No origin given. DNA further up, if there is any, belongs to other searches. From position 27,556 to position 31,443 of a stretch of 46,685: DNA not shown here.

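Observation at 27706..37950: PilN-PilO-PilP-secretin module locked into one operon with two giant NHL/cohesin/dockerin-like secreted paralogs, with no PilM, ATPase, platform or pilin genes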

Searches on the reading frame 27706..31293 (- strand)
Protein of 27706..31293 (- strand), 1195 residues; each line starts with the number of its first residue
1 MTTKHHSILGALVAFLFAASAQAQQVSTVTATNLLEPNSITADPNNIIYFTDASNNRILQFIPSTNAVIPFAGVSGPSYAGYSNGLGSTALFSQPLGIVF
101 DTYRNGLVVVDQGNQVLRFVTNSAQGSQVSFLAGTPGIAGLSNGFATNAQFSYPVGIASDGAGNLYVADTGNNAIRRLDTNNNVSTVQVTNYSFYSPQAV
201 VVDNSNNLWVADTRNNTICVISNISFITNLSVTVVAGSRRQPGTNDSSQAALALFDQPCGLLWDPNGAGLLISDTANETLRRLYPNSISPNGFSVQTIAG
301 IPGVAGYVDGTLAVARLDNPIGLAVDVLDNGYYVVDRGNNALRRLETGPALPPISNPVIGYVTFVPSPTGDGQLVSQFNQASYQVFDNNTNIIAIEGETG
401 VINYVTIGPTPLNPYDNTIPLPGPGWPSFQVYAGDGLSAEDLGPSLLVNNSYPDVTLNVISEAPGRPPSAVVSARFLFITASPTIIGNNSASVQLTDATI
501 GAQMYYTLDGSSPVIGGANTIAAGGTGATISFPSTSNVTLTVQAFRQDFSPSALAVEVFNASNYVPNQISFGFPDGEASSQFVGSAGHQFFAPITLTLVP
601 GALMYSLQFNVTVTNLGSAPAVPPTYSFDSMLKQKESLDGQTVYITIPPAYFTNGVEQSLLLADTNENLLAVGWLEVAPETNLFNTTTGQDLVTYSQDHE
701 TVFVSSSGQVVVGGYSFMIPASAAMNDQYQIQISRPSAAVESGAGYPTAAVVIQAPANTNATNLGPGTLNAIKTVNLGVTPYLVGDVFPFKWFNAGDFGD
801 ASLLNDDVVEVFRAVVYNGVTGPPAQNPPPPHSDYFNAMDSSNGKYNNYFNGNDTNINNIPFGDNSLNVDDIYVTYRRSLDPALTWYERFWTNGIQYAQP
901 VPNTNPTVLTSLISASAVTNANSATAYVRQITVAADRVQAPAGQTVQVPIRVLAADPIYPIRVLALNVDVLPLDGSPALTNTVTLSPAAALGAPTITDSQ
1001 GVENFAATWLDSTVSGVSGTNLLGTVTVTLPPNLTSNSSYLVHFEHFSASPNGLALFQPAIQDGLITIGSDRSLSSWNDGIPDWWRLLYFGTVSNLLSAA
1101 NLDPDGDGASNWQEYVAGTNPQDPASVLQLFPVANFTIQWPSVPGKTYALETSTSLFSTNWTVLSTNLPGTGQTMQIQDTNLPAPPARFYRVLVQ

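Call 4: search_protein_families(library=pfam, proteins=[window:27706-31293:-], max_evalue=0.1)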
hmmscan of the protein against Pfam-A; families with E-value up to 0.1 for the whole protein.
window:27706-31293:- (1195 aa): 7 families
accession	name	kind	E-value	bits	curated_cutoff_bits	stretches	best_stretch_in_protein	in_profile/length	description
PF01436.27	NHL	-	3.5e-20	71.4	20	3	194-220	1-27/28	NHL repeat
PF24684.1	Vgb_lyase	-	4e-09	36.1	50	1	145-231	174-259/290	Virginiamycin B lyase family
PF25021.1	TEN_NHL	-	2.1e-08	34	27.1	1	143-337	22-220/357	Teneurin NHL domain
PF13290.12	CHB_HEX_C_1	-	0.00026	21.3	22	1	489-517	8-36/67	Chitobiase/beta-hexosaminidase C-terminal domain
PF08450.18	SGL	-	0.0018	18.4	26.3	1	97-282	4-160/246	SMP-30/Gluconolactonase/LRE-like region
PF13287.12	Fn3_assoc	-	0.0059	17.1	23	1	493-516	1-24/59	Fn3 associated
PF18884.5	TSP3_bac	-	0.0072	16.6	25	1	1103-1124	1-22/22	Bacterial TSP3 repeat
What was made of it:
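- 30244..31221 (-): giant 2 NHL beta-propeller (about aa 25-350), six blade motifs. Pfam NHL 3.5e-20 and TEN_NHL (call 4).
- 27709..28068 (-): giant 2 C-terminal tail (aa 1076-1195): TSP3-like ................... repeat plus a small beta-sandwich ending FYRV. Weak Pfam TSP3_bac hit (call 4).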

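Call 5: search_protein_families(library=ncbifam, proteins=[window:27706-31293:-], max_evalue=0.1)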
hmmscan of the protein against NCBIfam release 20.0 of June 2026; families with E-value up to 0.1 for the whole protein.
window:27706-31293:- (1195 aa): 5 families
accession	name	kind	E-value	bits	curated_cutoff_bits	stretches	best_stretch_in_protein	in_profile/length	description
NF035926.1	scyF_NHL_VPEP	equivalog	2.5e-08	33.5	350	2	28-186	145-281/376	scytonemin biosynthesis PEP-CTERM protein ScyF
NF000022.1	stregra_B_VgbA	exception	1.3e-05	24.4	600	1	148-236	95-182/299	streptogramin B lyase Vgb(A)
NF042425.1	Amuc_1099_fam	equivalog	0.00025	20.7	50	1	1099-1127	125-153/321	Amuc_1099 family pilus-like system protein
NF000096.1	stregra_B_VgbB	exception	0.0006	19.1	600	1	149-229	180-259/295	streptogramin B lyase Vgb(B)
NF047780.1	LIC12708_fam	subfamily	0.076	11.9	150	0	173-214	98-139/391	LIC_12708 family protein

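Call 15: find_homologous_proteins(query=window:27706-31293:-)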
Query window:27706-31293:- (1195 aa): 1014 proteins with E <= 0.001 among 8000 candidates; the best 120 are listed.
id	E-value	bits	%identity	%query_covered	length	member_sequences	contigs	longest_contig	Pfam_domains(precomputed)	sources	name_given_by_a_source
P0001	0.0e+0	2627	99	100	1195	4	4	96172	PF24684.2,PF01436.28,PF25021.2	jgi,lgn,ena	jgi:sugar lactone lactonase YvrE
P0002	0.0e+0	1683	68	100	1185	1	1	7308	PF13290.14,PF24684.2,PF01436.28,PF08450.19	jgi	jgi:sugar lactone lactonase YvrE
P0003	0.0e+0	1622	65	100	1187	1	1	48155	PF24684.2,PF01436.28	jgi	jgi:sugar lactone lactonase YvrE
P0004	0.0e+0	1601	65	100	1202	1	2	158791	PF01436.28,PF25021.2,PF08450.19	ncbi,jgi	ncbi:MAG: hypothetical protein ABSA47_00445 [Verrucomicrobiota bacterium]|jgi:sugar lactone lactonas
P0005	0.0e+0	1445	59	100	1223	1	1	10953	PF01436.28,PF25021.2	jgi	jgi:sugar lactone lactonase YvrE/chitodextrinase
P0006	0.0e+0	1388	57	100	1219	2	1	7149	PF01436.28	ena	-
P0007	0.0e+0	1386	58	98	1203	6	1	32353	PF24684.2,PF01436.28,PF08450.19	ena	-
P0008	0.0e+0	1368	58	97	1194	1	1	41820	PF01436.28,PF25021.2,PF06739.18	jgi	jgi:sugar lactone lactonase YvrE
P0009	0.0e+0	1356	58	99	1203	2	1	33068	PF01436.28,PF08450.19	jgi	jgi:sugar lactone lactonase YvrE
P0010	0.0e+0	1349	57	98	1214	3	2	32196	PF24684.2,PF01436.28,PF08450.19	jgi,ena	jgi:sugar lactone lactonase YvrE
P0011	0.0e+0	1346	58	98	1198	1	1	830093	PF24684.2,PF01436.28,PF25021.2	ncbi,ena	-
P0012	0.0e+0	1339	57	99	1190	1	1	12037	PF24684.2,PF01436.28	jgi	jgi:sugar lactone lactonase YvrE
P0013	0.0e+0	1334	57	98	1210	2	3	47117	PF24684.2,PF01436.28,PF08450.19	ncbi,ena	-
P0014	0.0e+0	1323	57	99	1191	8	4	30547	PF24684.2,PF01436.28,PF25021.2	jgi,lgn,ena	jgi:sugar lactone lactonase YvrE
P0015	0.0e+0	1322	57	98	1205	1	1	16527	PF01436.28,PF25021.2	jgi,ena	-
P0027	0.0e+0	1136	51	99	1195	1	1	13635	PF24684.2,PF01436.28,PF25021.2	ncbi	-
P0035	0.0e+0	1053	48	100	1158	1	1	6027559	PF13287.13,PF01436.28,PF25021.2,PF08450.19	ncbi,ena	-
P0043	4.9e-295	1000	48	99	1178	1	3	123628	PF01436.28,PF25021.2,PF06739.18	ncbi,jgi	ncbi:MAG: hypothetical protein ABSH38_14495 [Verrucomicrobiota bacterium]|jgi:sugar lactone lactonas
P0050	1.0e-283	962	47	100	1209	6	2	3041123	PF01436.28,PF25021.2,PF08450.19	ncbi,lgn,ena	-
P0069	2.2e-236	806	39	100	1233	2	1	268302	PF13287.13,PF24684.2,PF01436.28,PF25021.2,PF08450.19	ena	-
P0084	5.8e-192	659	36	70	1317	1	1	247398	PF13287.13,PF13290.14,PF01436.28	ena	-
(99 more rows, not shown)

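Call 16: find_encoding_contigs(protein=P0035, flank=10000, max_places=2)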
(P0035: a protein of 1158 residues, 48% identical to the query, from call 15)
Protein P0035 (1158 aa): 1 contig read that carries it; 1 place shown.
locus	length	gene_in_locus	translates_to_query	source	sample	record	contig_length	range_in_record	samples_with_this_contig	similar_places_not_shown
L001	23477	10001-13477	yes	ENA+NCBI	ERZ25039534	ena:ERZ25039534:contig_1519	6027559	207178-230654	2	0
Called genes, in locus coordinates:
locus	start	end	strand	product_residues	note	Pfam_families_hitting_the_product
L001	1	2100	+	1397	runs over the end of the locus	PF12951:PATR (faint)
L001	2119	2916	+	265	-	PF07963:N_methyl (weak)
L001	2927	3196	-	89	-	-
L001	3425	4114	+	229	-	-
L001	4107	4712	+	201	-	-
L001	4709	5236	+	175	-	-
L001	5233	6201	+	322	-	PF03958:Secretin_N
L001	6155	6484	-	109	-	-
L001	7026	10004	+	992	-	PF01436:NHL, PF13290:CHB_HEX_C_1 (weak), PF13287:Fn3_assoc (faint)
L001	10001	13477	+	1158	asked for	PF08450:SGL (faint), PF25021:TEN_NHL (faint), PF01436:NHL (weak), PF13287:Fn3_assoc (faint)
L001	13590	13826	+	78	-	-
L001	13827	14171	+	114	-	-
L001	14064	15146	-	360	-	PF00072:Response_reg, PF00004:AAA (faint), PF00158:Sigma54_activat, PF14532:Sigma54_activ_2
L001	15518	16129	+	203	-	PF00493:MCM (weak), PF13401:AAA_22 (faint), PF07724:AAA_2, PF00004:AAA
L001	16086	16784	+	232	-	PF10431:ClpB_D2-small (faint)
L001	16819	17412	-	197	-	PF00132:Hexapep (faint)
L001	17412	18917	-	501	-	PF00152:tRNA-synt_2, PF01409:tRNA-synt_2d (weak)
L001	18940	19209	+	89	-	-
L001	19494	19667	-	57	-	-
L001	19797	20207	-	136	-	-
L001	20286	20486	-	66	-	-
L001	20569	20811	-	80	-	-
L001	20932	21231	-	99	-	-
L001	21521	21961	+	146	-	-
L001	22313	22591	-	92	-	-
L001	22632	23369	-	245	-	-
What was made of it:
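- On Type IVa pilus pilMNOPQ system: A prepilin-type N_methyl gene lies near the operon in relative L001 (call 16).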

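Call 17: find_encoding_contigs(protein=P0050, flank=10000, max_places=2)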
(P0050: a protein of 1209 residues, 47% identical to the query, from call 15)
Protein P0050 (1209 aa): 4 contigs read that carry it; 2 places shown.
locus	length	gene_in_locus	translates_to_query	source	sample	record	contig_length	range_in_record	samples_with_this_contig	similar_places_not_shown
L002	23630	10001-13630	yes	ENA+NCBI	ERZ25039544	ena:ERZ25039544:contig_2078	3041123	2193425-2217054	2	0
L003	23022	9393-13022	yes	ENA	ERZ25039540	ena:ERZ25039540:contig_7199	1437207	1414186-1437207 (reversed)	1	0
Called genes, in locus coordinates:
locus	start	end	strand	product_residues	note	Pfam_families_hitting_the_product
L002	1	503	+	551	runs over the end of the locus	PF01609:DDE_Tnp_1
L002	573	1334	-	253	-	PF00083:Sugar_tr, PF07690:MFS_1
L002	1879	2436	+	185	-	PF20221:DUF6580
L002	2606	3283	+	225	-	-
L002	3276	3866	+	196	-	-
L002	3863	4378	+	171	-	-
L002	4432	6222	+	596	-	PF03958:Secretin_N, PF00263:Secretin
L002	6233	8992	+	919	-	PF01436:NHL (faint)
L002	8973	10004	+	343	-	-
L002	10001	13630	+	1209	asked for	PF08450:SGL (faint), PF25021:TEN_NHL (faint), PF01436:NHL (weak)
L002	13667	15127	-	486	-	PF00072:Response_reg, PF00158:Sigma54_activat, PF14532:Sigma54_activ_2, PF07728:AAA_5 (weak), PF25601:AAA_lid_14, PF02954:HTH_8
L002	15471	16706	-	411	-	PF00756:Esterase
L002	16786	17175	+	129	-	-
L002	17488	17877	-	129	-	PF00072:Response_reg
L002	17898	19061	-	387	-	PF05227:CHASE3, PF00989:PAS (weak), PF08448:PAS_4 (weak)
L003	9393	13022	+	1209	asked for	PF08450:SGL (faint), PF25021:TEN_NHL (faint), PF01436:NHL (weak)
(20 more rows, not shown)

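Call 19: find_encoding_contigs(protein=P0069, flank=10000, max_places=1)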
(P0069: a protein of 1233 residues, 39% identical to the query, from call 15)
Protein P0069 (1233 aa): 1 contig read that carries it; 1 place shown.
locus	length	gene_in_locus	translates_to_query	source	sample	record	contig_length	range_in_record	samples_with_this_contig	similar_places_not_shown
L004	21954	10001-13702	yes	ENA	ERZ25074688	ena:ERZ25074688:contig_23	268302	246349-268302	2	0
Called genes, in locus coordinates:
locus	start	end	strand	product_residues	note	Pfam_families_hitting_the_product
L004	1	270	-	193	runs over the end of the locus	PF07589:PEP_exosort_dom (weak)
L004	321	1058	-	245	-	-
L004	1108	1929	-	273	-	PF00849:PseudoU_synth_2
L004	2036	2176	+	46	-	-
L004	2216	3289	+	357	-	PF11104:PilM_2, PF14450:FtsA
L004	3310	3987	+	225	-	-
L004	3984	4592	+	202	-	PF04350:PilO (weak)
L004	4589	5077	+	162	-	-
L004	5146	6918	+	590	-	PF03958:Secretin_N, PF00263:Secretin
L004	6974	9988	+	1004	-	PF25021:TEN_NHL (faint), PF01436:NHL (faint), PF13290:CHB_HEX_C_1 (weak)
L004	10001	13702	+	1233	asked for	PF24684:Vgb_lyase (faint), PF25021:TEN_NHL (faint), PF08450:SGL (faint), PF01436:NHL (weak), PF13287:Fn3_assoc (weak)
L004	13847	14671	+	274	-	-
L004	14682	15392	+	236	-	PF00144:Beta-lactamase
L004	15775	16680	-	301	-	PF01408:GFO_IDH_MocA (weak), PF02826:2-Hacid_dh_C, PF03446:NAD_binding_2, PF03807:F420_oxidored (weak), PF07991:KARI_N (weak), PF14833:NAD_binding_11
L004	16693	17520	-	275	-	PF00753:Lactamase_B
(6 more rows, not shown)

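Call 20: find_encoding_contigs(protein=P0084, flank=10000, max_places=1)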
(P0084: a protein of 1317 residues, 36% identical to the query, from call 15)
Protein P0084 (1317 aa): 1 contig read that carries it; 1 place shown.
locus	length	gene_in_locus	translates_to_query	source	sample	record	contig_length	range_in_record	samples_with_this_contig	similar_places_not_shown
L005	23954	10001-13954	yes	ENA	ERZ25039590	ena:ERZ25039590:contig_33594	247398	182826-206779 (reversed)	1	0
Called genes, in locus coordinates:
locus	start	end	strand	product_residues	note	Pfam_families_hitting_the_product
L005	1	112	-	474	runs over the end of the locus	PF01406:tRNA-synt_1e, PF01921:tRNA-synt_1f (faint), PF09334:tRNA-synt_1g (faint), PF09190:DALR_2, PF23493:CysS_C (weak)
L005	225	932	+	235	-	PF00126:HTH_1, PF03466:LysR_substrate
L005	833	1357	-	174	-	-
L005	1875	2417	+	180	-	PF11104:PilM_2, PF14450:FtsA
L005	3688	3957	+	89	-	-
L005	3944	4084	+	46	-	-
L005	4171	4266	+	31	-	-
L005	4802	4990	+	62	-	PF03958:Secretin_N (weak)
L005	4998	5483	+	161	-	-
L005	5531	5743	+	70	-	PF00263:Secretin (weak)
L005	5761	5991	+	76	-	-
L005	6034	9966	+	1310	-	PF01436:NHL (faint), PF13287:Fn3_assoc (faint), PF13290:CHB_HEX_C_1 (weak)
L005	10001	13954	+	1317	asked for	PF01436:NHL (faint), PF13290:CHB_HEX_C_1 (faint), PF13287:Fn3_assoc (faint)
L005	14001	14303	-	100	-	PF06155:GBBH-like_N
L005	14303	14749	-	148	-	PF01325:Fe_dep_repress, PF12802:MarR_2 (weak), PF13545:HTH_Crp_2, PF02742:Fe_dep_repr_C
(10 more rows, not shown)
